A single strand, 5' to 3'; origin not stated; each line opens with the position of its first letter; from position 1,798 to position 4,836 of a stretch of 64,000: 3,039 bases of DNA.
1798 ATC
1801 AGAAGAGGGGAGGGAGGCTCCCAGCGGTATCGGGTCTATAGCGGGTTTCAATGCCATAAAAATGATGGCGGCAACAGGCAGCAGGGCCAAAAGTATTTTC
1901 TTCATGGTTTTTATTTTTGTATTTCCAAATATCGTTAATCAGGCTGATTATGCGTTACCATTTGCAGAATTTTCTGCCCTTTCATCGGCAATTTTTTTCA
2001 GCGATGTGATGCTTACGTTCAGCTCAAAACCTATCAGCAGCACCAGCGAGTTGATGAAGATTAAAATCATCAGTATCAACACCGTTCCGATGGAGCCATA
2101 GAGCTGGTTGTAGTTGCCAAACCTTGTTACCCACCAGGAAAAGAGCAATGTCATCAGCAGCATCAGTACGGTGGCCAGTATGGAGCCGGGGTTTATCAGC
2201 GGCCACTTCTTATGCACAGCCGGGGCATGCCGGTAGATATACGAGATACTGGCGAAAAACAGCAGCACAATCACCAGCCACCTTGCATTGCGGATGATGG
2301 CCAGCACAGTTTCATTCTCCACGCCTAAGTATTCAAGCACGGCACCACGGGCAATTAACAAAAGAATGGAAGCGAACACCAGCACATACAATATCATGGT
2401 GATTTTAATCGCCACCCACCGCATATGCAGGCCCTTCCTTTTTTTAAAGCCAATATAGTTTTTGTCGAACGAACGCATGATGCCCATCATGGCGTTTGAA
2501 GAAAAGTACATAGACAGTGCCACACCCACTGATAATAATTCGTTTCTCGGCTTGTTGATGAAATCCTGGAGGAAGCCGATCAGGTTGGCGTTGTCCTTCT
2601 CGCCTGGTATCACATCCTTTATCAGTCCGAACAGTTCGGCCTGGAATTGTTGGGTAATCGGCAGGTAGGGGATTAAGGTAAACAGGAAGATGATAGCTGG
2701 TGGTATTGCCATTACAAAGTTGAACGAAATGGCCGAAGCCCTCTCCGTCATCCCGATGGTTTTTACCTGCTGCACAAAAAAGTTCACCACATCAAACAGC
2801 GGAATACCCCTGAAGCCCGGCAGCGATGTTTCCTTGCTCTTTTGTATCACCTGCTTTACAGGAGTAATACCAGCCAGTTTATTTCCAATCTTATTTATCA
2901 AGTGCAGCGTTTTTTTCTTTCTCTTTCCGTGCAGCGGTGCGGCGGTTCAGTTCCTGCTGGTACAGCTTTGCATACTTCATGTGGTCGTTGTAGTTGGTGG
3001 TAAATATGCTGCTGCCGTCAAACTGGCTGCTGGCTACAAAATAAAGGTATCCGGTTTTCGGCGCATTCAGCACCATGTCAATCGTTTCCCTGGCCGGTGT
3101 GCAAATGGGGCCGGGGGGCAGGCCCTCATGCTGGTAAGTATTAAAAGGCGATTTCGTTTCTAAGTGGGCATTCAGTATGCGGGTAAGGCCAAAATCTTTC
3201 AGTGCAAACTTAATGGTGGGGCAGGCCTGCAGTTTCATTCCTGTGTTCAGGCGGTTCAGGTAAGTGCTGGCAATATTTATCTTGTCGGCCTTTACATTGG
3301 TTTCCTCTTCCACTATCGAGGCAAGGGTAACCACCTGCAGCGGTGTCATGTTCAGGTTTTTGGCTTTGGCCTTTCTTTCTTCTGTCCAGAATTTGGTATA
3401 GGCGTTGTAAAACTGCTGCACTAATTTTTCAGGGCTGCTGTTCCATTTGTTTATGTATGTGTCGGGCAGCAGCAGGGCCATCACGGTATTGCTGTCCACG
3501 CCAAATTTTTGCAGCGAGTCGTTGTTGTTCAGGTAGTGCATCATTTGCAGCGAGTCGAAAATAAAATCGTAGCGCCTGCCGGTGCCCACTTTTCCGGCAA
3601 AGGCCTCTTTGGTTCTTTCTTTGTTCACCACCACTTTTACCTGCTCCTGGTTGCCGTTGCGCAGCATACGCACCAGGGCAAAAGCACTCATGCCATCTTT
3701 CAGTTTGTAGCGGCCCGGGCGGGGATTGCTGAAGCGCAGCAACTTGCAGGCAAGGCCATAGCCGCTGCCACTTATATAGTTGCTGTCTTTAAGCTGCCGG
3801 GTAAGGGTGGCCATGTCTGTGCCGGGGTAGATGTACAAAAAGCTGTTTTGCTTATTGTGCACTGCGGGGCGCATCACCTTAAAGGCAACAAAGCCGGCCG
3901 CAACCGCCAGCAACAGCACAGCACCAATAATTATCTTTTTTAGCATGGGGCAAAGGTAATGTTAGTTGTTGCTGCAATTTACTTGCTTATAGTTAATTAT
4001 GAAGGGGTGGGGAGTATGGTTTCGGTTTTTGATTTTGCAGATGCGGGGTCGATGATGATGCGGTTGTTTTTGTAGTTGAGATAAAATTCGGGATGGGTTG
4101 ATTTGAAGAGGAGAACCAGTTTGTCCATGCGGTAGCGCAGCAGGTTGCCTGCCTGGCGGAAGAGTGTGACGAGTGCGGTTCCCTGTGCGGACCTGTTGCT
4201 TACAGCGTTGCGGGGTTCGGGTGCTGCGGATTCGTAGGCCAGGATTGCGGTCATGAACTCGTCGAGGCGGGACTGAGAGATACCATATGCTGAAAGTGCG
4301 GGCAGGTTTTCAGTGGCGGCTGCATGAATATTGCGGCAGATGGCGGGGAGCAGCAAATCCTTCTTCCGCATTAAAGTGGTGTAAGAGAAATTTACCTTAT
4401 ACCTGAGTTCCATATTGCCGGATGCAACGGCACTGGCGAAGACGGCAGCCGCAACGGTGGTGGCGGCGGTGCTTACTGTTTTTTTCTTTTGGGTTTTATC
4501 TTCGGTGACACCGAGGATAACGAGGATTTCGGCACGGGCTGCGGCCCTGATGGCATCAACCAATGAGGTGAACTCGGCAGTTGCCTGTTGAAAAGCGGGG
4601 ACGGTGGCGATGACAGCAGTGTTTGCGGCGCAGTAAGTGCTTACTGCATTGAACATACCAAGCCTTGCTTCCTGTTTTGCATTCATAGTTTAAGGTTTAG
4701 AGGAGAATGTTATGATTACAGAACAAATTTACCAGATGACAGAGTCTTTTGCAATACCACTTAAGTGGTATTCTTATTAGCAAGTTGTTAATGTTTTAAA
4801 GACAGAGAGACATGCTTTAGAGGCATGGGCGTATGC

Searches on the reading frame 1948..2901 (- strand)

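Call 10: search_protein_families(library=pfam, proteins=[window:1948-2901:-], max_evalue=0.01)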
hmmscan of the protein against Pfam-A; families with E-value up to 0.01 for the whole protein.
window:1948-2901:- (317 aa): 1 family
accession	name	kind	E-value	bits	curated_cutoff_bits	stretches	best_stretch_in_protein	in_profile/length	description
PF03631.20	Virul_fac_BrkB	-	1.2e-48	166.5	33.7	1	51-299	5-256/259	Virulence factor BrkB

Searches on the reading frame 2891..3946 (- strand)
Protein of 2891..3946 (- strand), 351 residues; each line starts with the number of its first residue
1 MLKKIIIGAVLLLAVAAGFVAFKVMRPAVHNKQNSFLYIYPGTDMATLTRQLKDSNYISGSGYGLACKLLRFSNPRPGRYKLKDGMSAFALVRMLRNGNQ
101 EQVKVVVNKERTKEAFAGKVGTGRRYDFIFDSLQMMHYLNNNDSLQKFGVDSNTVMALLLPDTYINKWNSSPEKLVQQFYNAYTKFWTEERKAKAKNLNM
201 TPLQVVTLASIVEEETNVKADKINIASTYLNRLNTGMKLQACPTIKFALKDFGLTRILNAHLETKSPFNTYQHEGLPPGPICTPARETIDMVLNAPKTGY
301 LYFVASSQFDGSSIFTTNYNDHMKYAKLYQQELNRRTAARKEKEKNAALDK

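Call 10: search_protein_families(library=pfam, proteins=[window:2891-3946:-], max_evalue=0.01)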
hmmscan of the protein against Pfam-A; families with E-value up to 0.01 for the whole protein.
window:2891-3946:- (351 aa): 1 family
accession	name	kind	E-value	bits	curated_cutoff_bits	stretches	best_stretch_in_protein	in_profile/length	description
PF02618.21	YceG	-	5.3e-70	236.5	32.4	1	38-326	2-273/275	YceG-like family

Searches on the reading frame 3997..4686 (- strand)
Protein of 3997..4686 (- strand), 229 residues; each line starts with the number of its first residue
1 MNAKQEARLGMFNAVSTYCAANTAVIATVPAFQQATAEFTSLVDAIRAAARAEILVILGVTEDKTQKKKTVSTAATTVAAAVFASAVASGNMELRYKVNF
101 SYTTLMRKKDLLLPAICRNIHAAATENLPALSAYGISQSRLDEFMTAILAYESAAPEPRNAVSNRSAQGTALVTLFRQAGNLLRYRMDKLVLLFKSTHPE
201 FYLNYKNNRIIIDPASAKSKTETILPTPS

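Call 10: search_protein_families(library=pfam, proteins=[window:3997-4686:-], max_evalue=0.01)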
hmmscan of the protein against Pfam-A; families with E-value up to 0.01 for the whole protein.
window:3997-4686:- (229 aa): 1 family
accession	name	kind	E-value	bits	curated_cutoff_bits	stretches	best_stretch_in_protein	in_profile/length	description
PF21943.1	TetR_C_46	-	0.0019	18.8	27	1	36-86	34-84/109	Tetracyclin repressor-like, C-terminal domain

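Call 19: find_homologous_proteins(query=window:3997-4686:-)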
Query window:3997-4686:- (229 aa): 14 proteins with E <= 0.001 among 1862 candidates.
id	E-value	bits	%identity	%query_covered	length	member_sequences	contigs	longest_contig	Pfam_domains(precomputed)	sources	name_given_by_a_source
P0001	1.7e-135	467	98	100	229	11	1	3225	-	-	-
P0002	1.4e-103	363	80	94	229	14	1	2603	-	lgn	-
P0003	1.4e-73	265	60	94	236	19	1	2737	-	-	-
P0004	1.4e-67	245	57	96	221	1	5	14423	-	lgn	-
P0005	2.7e-67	244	53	99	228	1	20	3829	-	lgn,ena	-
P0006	4.0e-67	244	54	97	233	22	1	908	-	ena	-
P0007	9.6e-64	233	50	99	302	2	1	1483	PF13715.13,PF13620.13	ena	-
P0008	7.1e-63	230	52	95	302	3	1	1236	PF13715.13,PF13620.13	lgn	-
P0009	1.3e-58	216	50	96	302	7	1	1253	PF13715.13,PF13620.13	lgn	-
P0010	3.1e-56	208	49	96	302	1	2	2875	PF13715.13,PF13620.13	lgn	-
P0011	5.3e-53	198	47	96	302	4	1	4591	PF13715.13,PF13620.13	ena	-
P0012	5.4e-49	185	44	94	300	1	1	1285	PF13715.13,PF13620.13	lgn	-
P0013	1.3e-48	183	45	98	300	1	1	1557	PF13715.13,PF13620.13,PF22904.4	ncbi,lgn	-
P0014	9.0e-42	161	40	94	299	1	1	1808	PF13620.13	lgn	-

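Call 20: search_protein_families(library=ncbifam, proteins=[window:3997-4686:-], max_evalue=0.01)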
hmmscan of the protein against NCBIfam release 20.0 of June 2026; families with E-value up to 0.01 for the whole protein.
window:3997-4686:- (229 aa): 1 family
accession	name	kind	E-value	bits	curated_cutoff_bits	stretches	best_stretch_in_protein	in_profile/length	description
NF047975.1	blaPYX_B1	exception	0.0063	15.9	473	0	115-180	104-166/245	PYX family subclass B1 metallo-beta-lactamase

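Call 31: find_encoding_contigs(protein=P0004, flank=1500, max_places=3)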
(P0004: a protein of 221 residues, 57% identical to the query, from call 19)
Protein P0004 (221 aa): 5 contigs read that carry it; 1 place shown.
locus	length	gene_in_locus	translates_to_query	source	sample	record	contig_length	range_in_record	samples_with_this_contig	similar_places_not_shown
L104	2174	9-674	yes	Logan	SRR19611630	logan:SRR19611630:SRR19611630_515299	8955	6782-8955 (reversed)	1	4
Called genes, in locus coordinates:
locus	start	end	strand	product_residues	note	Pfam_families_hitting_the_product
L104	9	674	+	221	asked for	-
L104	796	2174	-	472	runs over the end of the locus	PF02412:TSP_3 (faint), PF00691:OmpA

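Call 32: find_encoding_contigs(protein=P0003, flank=1500, max_places=2)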
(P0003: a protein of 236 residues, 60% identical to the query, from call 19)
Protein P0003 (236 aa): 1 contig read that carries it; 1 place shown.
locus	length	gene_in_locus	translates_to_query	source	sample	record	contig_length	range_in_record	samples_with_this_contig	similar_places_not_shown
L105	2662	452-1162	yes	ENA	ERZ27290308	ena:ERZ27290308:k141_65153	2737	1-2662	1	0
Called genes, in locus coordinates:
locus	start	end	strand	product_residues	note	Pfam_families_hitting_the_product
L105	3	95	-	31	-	?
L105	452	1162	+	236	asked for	-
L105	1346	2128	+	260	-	-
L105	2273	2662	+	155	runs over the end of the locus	?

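Call 33: find_encoding_contigs(protein=P0011, flank=1500, max_places=2)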
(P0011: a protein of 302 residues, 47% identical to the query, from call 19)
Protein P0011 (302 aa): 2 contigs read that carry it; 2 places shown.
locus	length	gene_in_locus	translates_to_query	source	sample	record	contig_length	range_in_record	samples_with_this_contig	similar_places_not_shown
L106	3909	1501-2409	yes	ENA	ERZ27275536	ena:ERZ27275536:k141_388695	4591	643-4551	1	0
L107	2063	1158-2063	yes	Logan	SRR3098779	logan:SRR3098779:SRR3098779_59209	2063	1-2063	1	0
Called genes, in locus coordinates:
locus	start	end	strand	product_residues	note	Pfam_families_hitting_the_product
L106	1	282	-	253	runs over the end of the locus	PF02586:SRAP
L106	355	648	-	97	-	-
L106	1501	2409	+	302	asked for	PF13620:CarboxypepD_reg, PF13715:CarbopepD_reg_2 (weak)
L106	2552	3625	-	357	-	PF01791:DeoC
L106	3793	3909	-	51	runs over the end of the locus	?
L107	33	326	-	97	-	-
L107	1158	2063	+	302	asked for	PF13620:CarboxypepD_reg, PF13715:CarbopepD_reg_2 (weak)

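Call 34: find_encoding_contigs(protein=P0013, flank=1500, max_places=2)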
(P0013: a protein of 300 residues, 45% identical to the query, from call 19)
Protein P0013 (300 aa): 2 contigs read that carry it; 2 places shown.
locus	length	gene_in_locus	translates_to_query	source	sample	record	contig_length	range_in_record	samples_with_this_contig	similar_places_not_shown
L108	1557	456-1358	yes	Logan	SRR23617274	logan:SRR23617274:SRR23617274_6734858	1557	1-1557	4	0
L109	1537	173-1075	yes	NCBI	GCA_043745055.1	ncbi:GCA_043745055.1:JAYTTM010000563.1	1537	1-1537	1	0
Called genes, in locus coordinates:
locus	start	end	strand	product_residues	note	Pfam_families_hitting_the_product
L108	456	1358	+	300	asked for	PF13620:CarboxypepD_reg, PF13715:CarbopepD_reg_2, PF22904:NOMO1-like_2nd (faint)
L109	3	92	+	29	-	?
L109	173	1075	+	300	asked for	PF13620:CarboxypepD_reg, PF13715:CarbopepD_reg_2, PF22904:NOMO1-like_2nd (faint)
